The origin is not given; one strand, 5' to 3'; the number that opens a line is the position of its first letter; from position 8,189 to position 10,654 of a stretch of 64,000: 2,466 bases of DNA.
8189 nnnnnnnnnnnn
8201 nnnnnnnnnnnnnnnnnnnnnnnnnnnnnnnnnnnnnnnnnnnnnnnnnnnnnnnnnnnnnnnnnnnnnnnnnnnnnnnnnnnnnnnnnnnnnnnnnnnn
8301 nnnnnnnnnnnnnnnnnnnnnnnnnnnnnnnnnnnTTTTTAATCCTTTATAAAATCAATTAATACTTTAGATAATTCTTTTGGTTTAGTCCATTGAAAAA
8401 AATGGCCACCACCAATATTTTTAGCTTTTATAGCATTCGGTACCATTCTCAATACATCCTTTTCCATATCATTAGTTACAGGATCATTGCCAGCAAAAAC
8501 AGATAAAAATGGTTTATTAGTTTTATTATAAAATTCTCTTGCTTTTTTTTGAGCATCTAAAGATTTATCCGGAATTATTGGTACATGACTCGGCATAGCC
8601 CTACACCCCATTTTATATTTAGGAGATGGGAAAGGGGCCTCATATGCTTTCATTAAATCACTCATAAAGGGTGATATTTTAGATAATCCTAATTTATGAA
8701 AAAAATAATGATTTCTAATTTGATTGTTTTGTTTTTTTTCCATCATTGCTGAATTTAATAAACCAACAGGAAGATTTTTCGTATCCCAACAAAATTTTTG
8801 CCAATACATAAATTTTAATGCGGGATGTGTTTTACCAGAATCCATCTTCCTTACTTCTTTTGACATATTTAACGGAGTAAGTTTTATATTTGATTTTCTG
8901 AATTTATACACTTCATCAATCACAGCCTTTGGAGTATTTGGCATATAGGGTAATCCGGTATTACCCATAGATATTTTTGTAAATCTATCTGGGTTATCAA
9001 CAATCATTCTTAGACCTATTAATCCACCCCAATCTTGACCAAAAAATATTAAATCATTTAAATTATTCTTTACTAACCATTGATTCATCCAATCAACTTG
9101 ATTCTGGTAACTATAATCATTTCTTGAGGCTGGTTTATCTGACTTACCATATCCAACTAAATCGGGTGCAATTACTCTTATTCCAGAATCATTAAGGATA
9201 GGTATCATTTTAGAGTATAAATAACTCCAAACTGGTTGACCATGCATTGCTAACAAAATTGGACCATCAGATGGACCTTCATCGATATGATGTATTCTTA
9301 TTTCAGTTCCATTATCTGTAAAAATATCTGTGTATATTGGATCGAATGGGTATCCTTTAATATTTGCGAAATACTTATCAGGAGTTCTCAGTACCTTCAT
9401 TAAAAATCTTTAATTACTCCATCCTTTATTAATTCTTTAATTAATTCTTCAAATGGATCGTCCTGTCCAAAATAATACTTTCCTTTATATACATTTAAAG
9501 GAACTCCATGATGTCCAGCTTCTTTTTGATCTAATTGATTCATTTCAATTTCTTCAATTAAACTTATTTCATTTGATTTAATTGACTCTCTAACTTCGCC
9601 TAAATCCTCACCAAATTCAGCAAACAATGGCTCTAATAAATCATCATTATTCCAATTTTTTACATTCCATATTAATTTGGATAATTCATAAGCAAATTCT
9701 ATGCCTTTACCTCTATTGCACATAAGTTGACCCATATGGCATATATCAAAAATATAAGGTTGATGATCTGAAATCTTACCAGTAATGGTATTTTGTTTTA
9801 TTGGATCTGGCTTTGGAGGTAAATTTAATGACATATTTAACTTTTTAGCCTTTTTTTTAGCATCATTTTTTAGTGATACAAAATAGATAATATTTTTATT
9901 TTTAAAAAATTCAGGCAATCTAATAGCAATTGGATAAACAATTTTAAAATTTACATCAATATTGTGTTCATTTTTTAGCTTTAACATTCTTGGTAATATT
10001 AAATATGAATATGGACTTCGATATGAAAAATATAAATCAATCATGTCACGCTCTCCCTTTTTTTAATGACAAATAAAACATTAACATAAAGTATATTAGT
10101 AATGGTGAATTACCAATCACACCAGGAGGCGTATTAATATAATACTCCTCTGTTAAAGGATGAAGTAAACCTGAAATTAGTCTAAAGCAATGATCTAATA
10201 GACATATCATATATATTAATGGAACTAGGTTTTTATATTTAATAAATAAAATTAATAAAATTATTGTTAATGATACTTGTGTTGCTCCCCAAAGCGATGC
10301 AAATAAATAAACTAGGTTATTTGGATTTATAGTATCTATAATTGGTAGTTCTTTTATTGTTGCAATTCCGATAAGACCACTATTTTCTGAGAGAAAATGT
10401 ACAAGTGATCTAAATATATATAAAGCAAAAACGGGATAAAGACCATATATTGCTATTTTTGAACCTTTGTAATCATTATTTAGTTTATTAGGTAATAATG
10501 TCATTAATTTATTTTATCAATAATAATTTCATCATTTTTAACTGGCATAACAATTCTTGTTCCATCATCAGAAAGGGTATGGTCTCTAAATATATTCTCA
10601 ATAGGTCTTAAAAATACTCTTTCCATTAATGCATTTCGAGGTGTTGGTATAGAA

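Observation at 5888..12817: Nine-gene gap-free operon joining four glutathione/thiol-fold enzymes, a DhlA-type dehalogenase, exported MBL and DJ-1 hydrolases, DUF1330 and a membrane protein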

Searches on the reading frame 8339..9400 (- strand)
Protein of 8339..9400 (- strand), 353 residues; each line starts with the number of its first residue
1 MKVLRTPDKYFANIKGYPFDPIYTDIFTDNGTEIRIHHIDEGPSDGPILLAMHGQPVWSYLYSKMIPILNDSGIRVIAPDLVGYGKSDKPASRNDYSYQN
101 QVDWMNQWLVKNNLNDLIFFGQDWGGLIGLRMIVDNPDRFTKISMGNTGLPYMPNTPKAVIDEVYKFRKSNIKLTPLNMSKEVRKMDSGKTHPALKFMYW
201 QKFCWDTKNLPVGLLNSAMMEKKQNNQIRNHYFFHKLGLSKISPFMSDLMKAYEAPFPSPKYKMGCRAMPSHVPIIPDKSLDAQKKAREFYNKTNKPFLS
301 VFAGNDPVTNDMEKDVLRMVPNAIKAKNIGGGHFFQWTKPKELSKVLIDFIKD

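Call 3: search_protein_families(library=pfam, proteins=[window:8339-9400:-], max_evalue=0.01)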
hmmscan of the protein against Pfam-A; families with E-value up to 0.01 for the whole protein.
window:8339-9400:- (353 aa): 4 families
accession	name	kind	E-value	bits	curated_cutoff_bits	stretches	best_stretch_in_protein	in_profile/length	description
PF00561.26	Abhydrolase_1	-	1.2e-20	74.6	25.8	1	47-163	1-112/245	alpha/beta hydrolase fold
PF12146.15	Hydrolase_4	-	1.6e-08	34.6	27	1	48-143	6-104/239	Serine aminopeptidase, S33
PF12697.13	Abhydrolase_6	-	1.4e-06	29.6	26.3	1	51-133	4-84/217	Alpha/beta hydrolase family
PF07224.18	Chlorophyllase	-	0.006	15.8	26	0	47-110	43-104/301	Chlorophyllase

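Call 4: search_protein_families(library=ncbifam, proteins=[window:8339-9400:-], max_evalue=0.01)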
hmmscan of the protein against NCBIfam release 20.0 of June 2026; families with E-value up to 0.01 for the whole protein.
window:8339-9400:- (353 aa): 19 families
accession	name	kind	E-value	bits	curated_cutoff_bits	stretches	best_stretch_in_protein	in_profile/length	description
NF002043.0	PRK00870.1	subfamily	2.2e-93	313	265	2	1-230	1-194/302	haloalkane dehalogenase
NF002938.0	PRK03592.1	equivalog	7.5e-33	114.1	241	2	34-148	20-129/298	haloalkane dehalogenase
NF002873.0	PRK03204.1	equivalog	2.1e-24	86.3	466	1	17-150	12-136/286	haloalkane dehalogenase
TIGR03056.1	bchO_mg_che_rel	equivalog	3.7e-13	49.1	172.55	1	35-139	17-119/278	alpha/beta fold hydrolase BchO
TIGR01250.1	pro_imino_pep_2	subfamily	5.2e-11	42.6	167.65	1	38-142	17-123/288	proline iminopeptidase-family hydrolase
NF004514.1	PRK05855.1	equivalog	1.7e-10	40.1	455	1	32-127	8-103/578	SDR family oxidoreductase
NF045632.1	hydroxlase_HsaD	equivalog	3.6e-10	39.2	400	1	33-167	21-159/290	4,5:9,10-diseco-3-hydroxy-5,9,17-trioxoandrosta-1(10),2-diene-4-oate hydrolase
NF045948.1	ProImpepThrmp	equivalog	1.1e-08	34.8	500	1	48-220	27-196/291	proline iminopeptidase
TIGR02427.1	protocat_pcaD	equivalog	3.5e-08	33.1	255.85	1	36-148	2-112/251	3-oxoadipate enol-lactonase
NF051488.1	bifunc_PcaDC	exception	3.8e-08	32.9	390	1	41-150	7-113/375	bifunctional 3-oxoadipate enol-lactonase/4-carboxymuconolactone decarboxylase PcaDC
NF050089.1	i_nPHAscl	equivalog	1.2e-07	31.1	300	1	45-179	17-153/288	intracellular short-chain-length polyhydroxyalkanoate depolymerase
TIGR03695.1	menH_SHCHC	equivalog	2.4e-07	30.5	208.55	1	46-147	2-103/252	2-succinyl-6-hydroxy-2,4-cyclohexadiene-1-carboxylate synthase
NF045945.1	ProImpepLactob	equivalog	4e-07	29.8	400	1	31-136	14-118/293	proline iminopeptidase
TIGR03343.1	biphenyl_bphD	equivalog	5.4e-07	29.1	462.15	1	32-152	18-139/282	2-hydroxy-6-oxo-6-phenylhexa-2,4-dienoate hydrolase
TIGR03611.1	RutD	equivalog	9.3e-06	25.2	238.5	1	61-147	28-112/258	pyrimidine utilization protein D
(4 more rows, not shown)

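Call 5: find_related_loci(query=window:8339-9400:-, collection=genome_contigs, flank=10000)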
Query window:8339-9400:- (353 aa) in genome_contigs; peptide patterns used: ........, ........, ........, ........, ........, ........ (x = any residue, [..] = any of these).
234 stretches matched a pattern; 208 encode a relative of the query (tblastn E <= 1e-3); the best 80 are kept; 80 distinct loci.
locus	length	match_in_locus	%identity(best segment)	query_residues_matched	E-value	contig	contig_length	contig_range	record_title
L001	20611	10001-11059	97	1-353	0e+0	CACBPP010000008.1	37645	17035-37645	uncultured SAR86 cluster bacterium isolate AG-359-G11 genome assembly, contig: AG-359-G11_NODE_8, whole genome shotgun s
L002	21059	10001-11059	97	1-353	0e+0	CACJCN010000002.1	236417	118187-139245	uncultured SAR86 cluster bacterium isolate AG-914-M15 genome assembly, contig: AG-914-M15_NODE_2, whole genome shotgun s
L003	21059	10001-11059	95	1-353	0e+0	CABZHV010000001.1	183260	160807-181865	MAG: uncultured SAR86 cluster bacterium isolate AG-337-G10 genome assembly, contig: AG-337-G10_NODE_1, whole genome shot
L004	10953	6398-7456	96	1-353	0e+0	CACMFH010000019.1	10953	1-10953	MAG: uncultured SAR86 cluster bacterium isolate AG-918-K05 genome assembly, contig: AG-918-K05_NODE_19, whole genome sho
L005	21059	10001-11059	92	1-353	0e+0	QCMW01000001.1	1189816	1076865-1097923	SAR86 cluster bacterium AG-422-O05 Ga0172204_11, whole genome shotgun sequence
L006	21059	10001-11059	88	1-353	0e+0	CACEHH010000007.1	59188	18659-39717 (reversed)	uncultured SAR86 cluster bacterium isolate AG-390-N16 genome assembly, contig: AG-390-N16_NODE_7, whole genome shotgun s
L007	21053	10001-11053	89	1-351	0e+0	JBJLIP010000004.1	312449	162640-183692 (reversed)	MAG: Gammaproteobacteria bacterium isolate LRMED-367 SAR86-LRMED-367-C7, whole genome shotgun sequence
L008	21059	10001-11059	88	1-353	0e+0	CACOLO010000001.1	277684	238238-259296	MAG: uncultured SAR86 cluster bacterium isolate AH-321-O14 genome assembly, contig: AH-321-O14_NODE_1, whole genome shot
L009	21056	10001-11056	88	1-352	0e+0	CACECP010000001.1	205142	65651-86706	uncultured SAR86 cluster bacterium isolate AG-390-K17 genome assembly, contig: AG-390-K17_NODE_1, whole genome shotgun s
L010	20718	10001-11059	87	1-353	0e+0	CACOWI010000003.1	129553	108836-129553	MAG: uncultured SAR86 cluster bacterium isolate AH-326-D05 genome assembly, contig: AH-326-D05_NODE_3, whole genome shot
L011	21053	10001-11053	87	1-351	0e+0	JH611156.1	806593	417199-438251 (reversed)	MAG: SAR86 cluster bacterium SAR86A genomic scaffold Contig_0, whole genome shotgun sequence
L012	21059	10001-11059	86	1-353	0e+0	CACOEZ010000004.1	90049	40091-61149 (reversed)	MAG: uncultured SAR86 cluster bacterium isolate AH-321-C05 genome assembly, contig: AH-321-C05_NODE_4, whole genome shot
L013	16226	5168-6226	86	1-353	0e+0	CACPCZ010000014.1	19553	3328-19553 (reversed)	MAG: uncultured SAR86 cluster bacterium isolate AH-326-O02 genome assembly, contig: AH-326-O02_NODE_14, whole genome sho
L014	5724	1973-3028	85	1-352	0e+0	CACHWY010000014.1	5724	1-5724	uncultured SAR86 cluster bacterium isolate AG-430-O03 genome assembly, contig: AG-430-O03_NODE_14, whole genome shotgun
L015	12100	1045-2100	85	1-352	0e+0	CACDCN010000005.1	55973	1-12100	uncultured SAR86 cluster bacterium isolate AG-365-D17 genome assembly, contig: AG-365-D17_NODE_5, whole genome shotgun s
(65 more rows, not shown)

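Call 18: search_solved_structures(query=window:8339-9400:-, show_alignments=2, max_evalue=1e-10)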
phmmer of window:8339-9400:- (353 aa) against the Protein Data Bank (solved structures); distinct sequences matched with E-value up to 1e-10: 144 (the best 60 are shown).
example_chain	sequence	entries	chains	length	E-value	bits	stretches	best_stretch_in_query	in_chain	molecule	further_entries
6f9o_A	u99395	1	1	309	2.5e-72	247.2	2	1-152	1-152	Haloalkane dehalogenase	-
5esr_A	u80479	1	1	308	2.4e-70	240.7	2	1-152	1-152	Haloalkane dehalogenase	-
4mj3_A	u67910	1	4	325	2.2e-69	237.5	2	1-151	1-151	Haloalkane dehalogenase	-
1bee_A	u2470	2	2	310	6.6e-41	143.8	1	3-157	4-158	HALOALKANE DEHALOGENASE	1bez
1b6g_A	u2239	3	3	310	6.7e-41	143.8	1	3-157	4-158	HALOALKANE DEHALOGENASE | PROTEIN (HALOALKANE DEHALOGENASE)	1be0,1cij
1edb_A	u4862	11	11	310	6.7e-41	143.8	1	3-157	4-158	HALOALKANE DEHALOGENASE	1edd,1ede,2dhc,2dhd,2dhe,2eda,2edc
1hde_A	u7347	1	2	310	6.9e-41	143.8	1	3-157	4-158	HALOALKANE DEHALOGENASE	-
2xt0_A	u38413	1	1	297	4e-40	141.3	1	1-151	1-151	HALOALKANE DEHALOGENASE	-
7avr_A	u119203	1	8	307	3.5e-39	138.2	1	2-151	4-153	Haloalkane dehalogenase 1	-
8oe6_A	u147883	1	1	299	1.4e-22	83.5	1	16-144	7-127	Structure of hyperstable haloalkane dehalogenase variant DhaA231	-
8oe2_A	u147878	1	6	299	5.6e-22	81.6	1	16-144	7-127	Haloalkane dehalogenase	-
4kyv_A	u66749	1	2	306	2.7e-21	79.3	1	16-144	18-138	dehalogenase HaloTag2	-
1bn6_A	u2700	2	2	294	2.7e-21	79.3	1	16-144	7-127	HALOALKANE DEHALOGENASE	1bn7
4kaa_A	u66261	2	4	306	2.9e-21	79.2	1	16-144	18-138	Haloalkane dehalogenase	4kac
1cqw_A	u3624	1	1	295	3.3e-21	79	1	16-144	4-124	HALOALKANE DEHALOGENASE; 1-CHLOROHEXANE HALIDOHYDROLASE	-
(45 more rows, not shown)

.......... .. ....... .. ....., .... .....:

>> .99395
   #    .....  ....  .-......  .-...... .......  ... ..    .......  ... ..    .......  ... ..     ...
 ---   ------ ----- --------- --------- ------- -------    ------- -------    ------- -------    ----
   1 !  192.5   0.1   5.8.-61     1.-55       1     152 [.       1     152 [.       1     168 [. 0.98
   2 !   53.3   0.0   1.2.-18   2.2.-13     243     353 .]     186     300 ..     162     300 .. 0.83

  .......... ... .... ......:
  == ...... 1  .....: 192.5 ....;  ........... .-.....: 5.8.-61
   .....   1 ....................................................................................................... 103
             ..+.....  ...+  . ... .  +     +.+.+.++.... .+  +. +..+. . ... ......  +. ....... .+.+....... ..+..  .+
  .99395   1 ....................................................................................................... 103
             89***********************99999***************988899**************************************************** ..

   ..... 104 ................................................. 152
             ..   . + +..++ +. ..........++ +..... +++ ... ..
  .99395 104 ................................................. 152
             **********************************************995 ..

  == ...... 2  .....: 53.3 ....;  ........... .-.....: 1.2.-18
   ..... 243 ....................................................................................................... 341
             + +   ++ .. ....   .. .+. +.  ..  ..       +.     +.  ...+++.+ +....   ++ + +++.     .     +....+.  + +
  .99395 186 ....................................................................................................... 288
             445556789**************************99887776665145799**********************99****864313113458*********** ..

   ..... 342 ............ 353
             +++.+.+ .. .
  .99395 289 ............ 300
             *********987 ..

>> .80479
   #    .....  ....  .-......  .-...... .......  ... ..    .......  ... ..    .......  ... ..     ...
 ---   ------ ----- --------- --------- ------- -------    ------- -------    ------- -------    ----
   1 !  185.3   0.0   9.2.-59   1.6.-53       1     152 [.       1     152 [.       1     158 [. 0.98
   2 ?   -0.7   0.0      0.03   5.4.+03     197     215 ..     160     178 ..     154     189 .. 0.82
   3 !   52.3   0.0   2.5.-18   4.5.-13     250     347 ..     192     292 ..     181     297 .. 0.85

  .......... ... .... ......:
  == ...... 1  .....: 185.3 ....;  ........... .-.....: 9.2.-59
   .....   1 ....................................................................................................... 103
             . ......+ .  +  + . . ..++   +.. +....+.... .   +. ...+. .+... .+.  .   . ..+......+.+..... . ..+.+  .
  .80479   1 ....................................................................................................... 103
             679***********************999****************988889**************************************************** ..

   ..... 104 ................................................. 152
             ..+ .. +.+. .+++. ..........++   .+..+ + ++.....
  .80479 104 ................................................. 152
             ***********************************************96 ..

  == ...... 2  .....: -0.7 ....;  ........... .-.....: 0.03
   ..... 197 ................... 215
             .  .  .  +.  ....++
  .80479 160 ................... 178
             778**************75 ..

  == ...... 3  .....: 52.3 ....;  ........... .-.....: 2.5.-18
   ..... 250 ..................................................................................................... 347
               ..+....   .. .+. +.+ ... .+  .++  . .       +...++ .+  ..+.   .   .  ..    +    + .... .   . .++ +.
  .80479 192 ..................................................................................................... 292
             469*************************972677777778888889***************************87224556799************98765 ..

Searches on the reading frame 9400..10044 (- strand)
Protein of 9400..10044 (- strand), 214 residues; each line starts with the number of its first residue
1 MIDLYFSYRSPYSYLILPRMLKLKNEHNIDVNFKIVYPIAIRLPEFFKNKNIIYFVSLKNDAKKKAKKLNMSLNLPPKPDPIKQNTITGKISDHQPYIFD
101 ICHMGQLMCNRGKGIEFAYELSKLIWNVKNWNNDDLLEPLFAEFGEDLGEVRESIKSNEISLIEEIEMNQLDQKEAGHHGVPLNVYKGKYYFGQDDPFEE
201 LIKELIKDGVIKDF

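Call 3: search_protein_families(library=pfam, proteins=[window:9400-10044:-], max_evalue=0.01)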
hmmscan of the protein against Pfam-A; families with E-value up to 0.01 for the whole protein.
window:9400-10044:- (214 aa): 1 family
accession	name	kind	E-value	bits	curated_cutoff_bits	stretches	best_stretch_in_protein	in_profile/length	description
PF01323.26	DSBA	-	3.8e-09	37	25.6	1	2-197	2-183/191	DSBA-like thioredoxin domain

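Call 4: search_protein_families(library=ncbifam, proteins=[window:9400-10044:-], max_evalue=0.01)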
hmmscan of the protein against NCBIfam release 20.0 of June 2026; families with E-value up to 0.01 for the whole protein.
window:9400-10044:- (214 aa): 0 families

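Call 32: search_solved_structures(query=window:9400-10044:-, show_alignments=1, max_evalue=0.01)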
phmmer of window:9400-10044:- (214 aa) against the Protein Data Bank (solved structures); distinct sequences matched with E-value up to 0.01: 0.

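Call 62: search_solved_structures(query=A3, show_alignments=2, max_evalue=1)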
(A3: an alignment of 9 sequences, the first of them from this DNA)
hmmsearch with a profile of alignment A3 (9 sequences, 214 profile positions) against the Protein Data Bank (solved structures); distinct sequences matched with E-value up to 1: 4.
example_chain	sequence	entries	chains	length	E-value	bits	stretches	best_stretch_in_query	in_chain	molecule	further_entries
2imd_A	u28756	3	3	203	0.0013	21.5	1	1-37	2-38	2-hydroxychromene-2-carboxylate isomerase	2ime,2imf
6eez_A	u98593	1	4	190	0.0037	20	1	119-196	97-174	DsbA-like disulfide oxidoreductase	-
8qae_A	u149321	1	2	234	0.062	16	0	116-157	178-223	sc-apCC-6-SLLA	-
3t7v_A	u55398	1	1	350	0.47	13.1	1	161-207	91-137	methylornithine synthase PylB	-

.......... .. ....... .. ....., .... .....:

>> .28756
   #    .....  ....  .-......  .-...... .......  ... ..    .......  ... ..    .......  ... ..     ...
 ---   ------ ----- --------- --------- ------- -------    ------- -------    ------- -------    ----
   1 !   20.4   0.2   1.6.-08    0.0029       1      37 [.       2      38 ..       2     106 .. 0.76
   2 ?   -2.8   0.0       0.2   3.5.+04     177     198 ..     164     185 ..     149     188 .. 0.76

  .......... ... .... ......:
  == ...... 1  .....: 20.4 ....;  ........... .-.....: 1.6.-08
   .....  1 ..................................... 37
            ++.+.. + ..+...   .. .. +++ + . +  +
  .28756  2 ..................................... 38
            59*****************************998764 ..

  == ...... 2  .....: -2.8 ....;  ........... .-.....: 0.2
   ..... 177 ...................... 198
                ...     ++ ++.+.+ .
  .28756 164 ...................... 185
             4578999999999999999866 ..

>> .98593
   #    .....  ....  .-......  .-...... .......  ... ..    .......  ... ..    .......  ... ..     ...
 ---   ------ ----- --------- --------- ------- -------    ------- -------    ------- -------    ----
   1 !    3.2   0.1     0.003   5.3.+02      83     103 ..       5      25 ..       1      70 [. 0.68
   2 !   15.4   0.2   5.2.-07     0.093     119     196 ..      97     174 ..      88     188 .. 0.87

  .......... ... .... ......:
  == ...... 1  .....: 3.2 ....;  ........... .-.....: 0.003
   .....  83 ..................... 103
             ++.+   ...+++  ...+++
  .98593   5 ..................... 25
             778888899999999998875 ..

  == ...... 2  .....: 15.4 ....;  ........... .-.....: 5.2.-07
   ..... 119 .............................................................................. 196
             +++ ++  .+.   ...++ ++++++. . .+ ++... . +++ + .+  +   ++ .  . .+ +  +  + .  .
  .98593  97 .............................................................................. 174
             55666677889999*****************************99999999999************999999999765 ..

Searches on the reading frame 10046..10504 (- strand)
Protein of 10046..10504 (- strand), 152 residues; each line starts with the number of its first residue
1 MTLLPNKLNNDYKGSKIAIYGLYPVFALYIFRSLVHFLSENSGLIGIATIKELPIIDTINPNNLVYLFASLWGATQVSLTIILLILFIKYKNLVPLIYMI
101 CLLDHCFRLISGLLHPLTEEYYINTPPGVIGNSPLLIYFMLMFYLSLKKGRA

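Call 3: search_protein_families(library=pfam, proteins=[window:10046-10504:-], max_evalue=0.01)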
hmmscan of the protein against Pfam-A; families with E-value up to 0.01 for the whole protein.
window:10046-10504:- (152 aa): 0 families

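Call 4: search_protein_families(library=ncbifam, proteins=[window:10046-10504:-], max_evalue=0.01)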
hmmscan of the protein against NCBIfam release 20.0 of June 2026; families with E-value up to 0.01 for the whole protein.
window:10046-10504:- (152 aa): 0 families

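Call 17: search_protein_families(library=pfam, proteins=[window:10046-10504:-], max_evalue=0.01)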
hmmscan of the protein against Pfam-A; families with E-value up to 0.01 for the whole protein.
window:10046-10504:- (152 aa): 0 families

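Call 69: search_solved_structures(query=A4, show_alignments=2, max_evalue=10)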
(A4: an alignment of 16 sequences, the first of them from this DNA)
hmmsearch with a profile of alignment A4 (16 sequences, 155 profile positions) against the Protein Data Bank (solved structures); distinct sequences matched with E-value up to 10: 1.
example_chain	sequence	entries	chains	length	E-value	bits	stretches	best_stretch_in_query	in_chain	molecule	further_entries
2q9u_A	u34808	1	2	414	1.7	11.8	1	90-133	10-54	A-type flavoprotein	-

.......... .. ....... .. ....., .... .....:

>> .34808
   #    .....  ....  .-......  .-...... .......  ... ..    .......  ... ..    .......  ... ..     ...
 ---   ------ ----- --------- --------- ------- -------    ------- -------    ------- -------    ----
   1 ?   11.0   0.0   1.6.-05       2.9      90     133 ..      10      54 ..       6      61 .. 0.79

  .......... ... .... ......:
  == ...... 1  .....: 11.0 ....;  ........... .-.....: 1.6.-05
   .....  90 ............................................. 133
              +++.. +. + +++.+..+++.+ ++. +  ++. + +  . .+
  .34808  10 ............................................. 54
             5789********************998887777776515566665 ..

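Call 70: search_protein_families(library=pfam, alignment_id=A4, max_evalue=10)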
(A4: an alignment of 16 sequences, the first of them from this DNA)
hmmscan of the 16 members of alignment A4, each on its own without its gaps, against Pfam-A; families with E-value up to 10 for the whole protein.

A. member 1, seq(152 aa): 0 families

B. families by the number of members that match (of 16 scanned): 5 families
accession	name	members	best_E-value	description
PF13727.12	CoA_binding_3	2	0.035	CoA-binding domain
PF25288.1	PIEZO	1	0.097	Piezo-type mechanosensitive ion channel homolog domain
PF19744.4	DUF6232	1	0.19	Family of unknown function (DUF6232)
PF19592.4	DUF6097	1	0.29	Family of unknown function (DUF6097)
PF21314.2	TM_ErbB1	1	0.76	Epidermal growth factor receptor transmembrane-juxtamembrane segment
